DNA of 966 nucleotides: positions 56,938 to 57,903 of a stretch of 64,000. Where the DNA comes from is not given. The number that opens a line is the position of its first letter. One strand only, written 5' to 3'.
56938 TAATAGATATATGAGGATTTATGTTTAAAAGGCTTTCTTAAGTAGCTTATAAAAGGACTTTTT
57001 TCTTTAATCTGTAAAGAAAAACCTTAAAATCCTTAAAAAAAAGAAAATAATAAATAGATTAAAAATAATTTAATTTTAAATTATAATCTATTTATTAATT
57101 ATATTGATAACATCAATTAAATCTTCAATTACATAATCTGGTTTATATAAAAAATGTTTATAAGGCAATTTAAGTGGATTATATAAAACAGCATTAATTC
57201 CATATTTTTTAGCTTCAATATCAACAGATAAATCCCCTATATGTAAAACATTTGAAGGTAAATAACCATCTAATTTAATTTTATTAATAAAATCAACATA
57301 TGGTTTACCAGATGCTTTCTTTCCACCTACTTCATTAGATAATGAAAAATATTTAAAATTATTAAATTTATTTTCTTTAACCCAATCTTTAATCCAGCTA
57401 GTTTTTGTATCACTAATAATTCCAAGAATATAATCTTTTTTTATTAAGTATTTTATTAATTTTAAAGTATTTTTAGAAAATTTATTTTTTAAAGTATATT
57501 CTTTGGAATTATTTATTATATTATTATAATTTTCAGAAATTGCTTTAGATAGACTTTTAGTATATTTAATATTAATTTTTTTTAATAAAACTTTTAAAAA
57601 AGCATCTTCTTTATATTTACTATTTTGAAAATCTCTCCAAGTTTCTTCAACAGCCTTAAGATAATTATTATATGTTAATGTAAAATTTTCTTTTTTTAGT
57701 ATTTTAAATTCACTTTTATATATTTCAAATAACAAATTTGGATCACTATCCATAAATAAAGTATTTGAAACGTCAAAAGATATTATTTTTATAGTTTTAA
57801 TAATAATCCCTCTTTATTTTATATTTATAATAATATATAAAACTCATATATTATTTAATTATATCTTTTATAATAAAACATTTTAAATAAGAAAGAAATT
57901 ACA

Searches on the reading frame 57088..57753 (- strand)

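Call 40: search_protein_families(library=pfam, proteins=[window:57088-57753:-], max_evalue=0.0001)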
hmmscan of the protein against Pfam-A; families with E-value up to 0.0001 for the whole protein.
window:57088-57753:- (221 aa): 2 families
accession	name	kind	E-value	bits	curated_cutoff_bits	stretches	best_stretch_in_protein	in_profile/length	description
PF13419.12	HAD_2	-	6.5e-09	36.6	23.8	1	32-189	17-176/178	Haloacid dehalogenase-like hydrolase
PF00702.32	Hydrolase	-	7.1e-05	23.7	26.4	0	72-181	79-186/191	haloacid dehalogenase-like hydrolase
